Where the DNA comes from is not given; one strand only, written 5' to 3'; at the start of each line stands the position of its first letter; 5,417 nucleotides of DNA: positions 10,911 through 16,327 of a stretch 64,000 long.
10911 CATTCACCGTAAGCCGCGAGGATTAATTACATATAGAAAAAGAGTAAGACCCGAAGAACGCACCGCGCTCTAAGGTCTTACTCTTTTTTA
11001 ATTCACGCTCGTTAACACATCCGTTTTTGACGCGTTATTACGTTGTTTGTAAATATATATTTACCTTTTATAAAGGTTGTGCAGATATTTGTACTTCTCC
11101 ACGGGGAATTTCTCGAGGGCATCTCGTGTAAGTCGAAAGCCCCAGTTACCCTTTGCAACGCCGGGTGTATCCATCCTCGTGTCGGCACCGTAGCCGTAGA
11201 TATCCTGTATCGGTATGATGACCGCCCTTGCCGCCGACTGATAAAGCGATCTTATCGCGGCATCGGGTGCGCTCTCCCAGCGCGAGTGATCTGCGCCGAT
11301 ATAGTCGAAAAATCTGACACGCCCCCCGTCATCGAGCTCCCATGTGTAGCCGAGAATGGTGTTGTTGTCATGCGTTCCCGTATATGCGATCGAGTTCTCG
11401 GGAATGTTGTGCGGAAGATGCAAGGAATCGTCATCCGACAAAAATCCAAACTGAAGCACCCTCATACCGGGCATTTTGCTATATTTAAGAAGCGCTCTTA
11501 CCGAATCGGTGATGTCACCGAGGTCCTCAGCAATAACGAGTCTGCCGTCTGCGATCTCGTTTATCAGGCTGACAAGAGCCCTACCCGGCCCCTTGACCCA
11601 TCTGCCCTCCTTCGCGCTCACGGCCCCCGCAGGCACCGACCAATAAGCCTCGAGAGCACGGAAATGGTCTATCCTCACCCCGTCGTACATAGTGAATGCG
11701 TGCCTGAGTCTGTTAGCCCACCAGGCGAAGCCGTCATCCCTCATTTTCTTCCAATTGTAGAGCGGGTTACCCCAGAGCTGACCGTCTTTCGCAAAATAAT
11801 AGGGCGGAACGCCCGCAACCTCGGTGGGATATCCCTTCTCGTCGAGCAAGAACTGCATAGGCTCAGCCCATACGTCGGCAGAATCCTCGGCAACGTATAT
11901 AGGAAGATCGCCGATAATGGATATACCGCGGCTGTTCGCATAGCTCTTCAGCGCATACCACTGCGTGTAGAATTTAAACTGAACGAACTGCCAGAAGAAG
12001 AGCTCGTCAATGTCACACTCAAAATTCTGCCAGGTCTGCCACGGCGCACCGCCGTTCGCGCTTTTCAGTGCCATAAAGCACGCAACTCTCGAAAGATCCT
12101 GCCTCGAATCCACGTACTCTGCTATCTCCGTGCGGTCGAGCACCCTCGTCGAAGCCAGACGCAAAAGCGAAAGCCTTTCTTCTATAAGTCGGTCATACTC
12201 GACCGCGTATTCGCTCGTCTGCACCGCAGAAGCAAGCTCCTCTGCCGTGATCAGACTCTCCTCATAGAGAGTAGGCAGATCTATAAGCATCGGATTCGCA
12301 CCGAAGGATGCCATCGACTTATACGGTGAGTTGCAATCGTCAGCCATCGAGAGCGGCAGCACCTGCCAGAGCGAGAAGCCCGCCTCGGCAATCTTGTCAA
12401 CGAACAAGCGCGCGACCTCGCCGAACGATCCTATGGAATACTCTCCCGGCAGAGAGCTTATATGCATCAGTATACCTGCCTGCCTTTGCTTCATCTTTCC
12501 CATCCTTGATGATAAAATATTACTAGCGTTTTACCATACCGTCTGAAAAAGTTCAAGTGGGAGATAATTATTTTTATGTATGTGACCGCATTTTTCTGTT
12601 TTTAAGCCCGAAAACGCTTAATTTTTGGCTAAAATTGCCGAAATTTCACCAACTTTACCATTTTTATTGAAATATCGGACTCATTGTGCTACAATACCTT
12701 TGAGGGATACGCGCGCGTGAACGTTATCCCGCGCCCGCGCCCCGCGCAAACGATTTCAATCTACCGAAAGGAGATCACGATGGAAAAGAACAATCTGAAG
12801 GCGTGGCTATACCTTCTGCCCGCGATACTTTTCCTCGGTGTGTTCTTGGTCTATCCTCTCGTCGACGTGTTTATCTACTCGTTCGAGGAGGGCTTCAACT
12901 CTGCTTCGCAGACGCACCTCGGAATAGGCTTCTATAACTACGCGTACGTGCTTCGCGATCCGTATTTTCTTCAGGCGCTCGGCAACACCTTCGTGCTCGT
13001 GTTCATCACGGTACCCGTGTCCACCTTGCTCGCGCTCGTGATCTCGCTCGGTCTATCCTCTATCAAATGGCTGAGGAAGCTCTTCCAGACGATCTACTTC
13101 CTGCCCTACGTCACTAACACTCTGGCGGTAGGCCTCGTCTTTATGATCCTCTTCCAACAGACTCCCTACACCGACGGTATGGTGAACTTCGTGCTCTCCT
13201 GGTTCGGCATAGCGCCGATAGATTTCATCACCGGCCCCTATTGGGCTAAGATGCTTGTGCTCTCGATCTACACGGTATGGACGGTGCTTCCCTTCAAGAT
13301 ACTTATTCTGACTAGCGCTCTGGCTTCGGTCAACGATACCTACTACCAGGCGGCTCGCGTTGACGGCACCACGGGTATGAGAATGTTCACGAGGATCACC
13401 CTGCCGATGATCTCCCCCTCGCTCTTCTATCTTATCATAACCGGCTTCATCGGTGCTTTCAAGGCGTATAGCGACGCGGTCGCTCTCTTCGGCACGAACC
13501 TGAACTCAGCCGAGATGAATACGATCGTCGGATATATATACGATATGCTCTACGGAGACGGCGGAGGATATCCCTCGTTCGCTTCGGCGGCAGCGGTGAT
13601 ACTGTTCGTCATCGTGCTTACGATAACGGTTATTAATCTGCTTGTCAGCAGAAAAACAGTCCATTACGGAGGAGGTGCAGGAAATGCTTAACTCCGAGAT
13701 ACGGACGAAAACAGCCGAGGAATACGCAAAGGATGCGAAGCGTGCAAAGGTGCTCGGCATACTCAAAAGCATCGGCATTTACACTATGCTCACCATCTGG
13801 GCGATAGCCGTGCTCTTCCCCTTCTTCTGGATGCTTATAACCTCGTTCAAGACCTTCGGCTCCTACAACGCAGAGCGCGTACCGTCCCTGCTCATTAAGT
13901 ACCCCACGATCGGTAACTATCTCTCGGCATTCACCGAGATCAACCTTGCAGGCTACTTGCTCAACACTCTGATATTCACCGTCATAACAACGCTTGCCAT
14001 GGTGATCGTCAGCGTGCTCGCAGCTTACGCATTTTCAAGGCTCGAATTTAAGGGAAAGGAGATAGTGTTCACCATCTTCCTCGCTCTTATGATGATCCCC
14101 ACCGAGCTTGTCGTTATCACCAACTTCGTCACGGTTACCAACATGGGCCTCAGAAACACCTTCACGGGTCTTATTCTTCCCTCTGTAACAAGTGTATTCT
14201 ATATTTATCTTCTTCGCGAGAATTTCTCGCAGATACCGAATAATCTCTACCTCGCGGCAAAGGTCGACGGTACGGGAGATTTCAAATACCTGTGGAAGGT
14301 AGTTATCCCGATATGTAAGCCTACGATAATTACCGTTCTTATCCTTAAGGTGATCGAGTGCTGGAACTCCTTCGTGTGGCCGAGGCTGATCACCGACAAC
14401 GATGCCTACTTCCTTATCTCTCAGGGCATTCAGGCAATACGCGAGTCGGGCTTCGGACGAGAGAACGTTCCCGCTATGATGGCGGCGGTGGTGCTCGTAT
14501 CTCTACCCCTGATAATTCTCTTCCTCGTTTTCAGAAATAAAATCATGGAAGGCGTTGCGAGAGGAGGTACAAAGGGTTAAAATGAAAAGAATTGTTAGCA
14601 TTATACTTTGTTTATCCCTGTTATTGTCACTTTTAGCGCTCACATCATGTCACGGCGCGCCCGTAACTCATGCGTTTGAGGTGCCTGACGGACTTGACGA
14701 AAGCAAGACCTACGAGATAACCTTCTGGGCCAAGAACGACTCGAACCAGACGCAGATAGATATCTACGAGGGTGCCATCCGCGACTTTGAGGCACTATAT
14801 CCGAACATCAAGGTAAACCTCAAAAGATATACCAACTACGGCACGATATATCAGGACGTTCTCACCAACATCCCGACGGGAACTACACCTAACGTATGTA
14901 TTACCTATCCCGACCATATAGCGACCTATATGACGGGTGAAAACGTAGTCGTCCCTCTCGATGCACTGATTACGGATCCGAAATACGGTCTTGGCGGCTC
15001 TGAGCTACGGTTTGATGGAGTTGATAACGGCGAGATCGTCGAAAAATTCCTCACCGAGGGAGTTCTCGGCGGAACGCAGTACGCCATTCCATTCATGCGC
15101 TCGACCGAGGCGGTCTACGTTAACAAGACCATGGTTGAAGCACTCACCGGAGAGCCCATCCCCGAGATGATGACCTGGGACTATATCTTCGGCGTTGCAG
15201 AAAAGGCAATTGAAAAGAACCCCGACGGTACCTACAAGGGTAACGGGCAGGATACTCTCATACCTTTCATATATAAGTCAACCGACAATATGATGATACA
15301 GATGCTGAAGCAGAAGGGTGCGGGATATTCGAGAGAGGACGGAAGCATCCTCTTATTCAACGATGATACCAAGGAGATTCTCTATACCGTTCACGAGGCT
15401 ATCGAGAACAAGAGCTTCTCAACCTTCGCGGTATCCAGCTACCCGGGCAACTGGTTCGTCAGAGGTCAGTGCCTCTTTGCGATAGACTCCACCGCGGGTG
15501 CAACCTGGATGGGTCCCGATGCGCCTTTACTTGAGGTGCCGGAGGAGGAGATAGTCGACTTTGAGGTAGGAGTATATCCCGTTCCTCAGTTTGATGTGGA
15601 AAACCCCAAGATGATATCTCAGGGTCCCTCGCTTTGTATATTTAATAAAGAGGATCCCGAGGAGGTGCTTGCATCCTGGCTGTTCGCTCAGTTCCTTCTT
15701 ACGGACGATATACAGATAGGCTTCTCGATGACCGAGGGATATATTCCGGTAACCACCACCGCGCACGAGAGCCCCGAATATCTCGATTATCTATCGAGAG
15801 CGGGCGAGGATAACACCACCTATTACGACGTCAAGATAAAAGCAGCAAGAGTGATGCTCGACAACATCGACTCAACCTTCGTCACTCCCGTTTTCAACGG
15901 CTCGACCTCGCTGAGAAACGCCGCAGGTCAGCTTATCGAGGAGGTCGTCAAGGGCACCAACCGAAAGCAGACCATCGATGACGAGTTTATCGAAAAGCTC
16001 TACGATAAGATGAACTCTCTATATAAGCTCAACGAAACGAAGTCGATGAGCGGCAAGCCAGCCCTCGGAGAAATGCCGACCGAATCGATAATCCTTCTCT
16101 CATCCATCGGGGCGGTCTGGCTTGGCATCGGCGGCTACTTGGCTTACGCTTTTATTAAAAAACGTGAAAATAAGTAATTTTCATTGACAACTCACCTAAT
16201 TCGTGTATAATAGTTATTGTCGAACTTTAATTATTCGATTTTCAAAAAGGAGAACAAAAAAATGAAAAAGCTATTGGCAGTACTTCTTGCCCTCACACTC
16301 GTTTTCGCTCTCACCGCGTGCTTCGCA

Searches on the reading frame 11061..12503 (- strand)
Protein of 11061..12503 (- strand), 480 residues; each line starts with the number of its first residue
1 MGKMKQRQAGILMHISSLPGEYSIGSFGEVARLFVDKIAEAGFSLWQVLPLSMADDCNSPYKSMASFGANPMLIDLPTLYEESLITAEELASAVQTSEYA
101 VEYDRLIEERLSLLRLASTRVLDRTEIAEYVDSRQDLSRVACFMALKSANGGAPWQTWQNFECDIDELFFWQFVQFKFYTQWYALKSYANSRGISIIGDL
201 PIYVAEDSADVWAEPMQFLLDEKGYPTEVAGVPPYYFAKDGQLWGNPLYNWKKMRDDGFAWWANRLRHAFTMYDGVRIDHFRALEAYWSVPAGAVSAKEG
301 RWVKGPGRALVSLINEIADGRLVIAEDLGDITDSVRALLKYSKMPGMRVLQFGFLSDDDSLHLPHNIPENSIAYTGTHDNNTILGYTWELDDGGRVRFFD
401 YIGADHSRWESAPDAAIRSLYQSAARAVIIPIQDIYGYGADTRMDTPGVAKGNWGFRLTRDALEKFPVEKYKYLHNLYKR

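Call 64: search_protein_families(library=pfam, proteins=[window:11061-12503:-], max_evalue=0.0001)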
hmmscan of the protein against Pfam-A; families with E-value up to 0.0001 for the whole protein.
window:11061-12503:- (480 aa): 1 family
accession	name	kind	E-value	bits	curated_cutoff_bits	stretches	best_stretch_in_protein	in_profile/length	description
PF02446.23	Glyco_hydro_77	-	4.7e-140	468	25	1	13-462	1-463/465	4-alpha-glucanotransferase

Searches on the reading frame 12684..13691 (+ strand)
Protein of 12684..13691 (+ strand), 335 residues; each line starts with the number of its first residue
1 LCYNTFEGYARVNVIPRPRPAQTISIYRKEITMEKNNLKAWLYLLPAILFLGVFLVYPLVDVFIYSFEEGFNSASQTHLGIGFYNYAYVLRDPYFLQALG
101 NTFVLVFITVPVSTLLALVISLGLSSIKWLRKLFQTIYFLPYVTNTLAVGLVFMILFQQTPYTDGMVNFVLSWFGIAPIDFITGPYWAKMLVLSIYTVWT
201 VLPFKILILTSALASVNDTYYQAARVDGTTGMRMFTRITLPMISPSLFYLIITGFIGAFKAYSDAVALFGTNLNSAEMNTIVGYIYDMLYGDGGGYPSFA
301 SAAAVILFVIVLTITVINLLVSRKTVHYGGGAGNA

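Call 64: search_protein_families(library=pfam, proteins=[window:12684-13691:+], max_evalue=0.0001)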
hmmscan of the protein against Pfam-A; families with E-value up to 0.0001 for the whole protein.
window:12684-13691:+ (335 aa): 1 family
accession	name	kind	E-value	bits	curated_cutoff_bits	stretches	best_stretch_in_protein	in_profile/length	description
PF00528.27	BPD_transp_1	-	3.7e-14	53.3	26.4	1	120-322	8-179/184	Binding-protein-dependent transport system inner membrane component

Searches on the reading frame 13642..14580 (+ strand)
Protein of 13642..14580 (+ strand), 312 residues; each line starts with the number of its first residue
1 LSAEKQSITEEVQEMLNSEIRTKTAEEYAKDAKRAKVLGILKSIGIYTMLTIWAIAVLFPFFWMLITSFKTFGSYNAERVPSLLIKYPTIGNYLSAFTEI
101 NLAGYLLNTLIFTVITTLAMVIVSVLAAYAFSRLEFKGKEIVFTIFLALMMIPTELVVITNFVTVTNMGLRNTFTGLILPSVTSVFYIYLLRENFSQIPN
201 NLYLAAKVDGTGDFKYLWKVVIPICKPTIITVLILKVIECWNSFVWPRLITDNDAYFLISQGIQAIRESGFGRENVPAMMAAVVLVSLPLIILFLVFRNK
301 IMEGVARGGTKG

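Call 64: search_protein_families(library=pfam, proteins=[window:13642-14580:+], max_evalue=0.0001)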
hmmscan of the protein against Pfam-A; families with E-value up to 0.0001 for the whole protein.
window:13642-14580:+ (312 aa): 1 family
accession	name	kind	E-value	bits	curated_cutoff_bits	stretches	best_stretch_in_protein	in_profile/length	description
PF00528.27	BPD_transp_1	-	5.3e-16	59.3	26.4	1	121-297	2-174/184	Binding-protein-dependent transport system inner membrane component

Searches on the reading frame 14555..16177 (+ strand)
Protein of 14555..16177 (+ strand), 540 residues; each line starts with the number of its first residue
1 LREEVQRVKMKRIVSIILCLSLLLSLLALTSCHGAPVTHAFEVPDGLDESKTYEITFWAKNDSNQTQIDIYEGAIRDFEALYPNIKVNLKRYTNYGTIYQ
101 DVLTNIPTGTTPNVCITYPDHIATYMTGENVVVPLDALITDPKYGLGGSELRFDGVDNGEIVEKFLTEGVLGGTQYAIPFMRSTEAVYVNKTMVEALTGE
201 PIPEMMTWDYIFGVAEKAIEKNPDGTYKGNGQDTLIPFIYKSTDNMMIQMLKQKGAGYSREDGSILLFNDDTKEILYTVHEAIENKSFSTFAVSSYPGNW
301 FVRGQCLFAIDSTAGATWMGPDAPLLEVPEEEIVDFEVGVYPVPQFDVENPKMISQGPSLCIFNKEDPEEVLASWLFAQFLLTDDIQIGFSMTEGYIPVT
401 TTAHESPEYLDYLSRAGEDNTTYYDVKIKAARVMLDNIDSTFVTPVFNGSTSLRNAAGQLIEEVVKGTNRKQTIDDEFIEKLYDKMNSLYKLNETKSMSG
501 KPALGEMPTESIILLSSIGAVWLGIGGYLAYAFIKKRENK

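Call 64: search_protein_families(library=pfam, proteins=[window:14555-16177:+], max_evalue=0.0001)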
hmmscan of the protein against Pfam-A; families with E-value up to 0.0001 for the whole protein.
window:14555-16177:+ (540 aa): 2 families
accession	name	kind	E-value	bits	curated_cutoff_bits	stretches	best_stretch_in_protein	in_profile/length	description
PF13416.11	SBP_bac_8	-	6.8e-27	95.4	27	1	74-409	2-271/279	Bacterial extracellular solute-binding protein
PF01547.30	SBP_bac_1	-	7.3e-18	66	26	1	70-387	9-306/307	Bacterial extracellular solute-binding protein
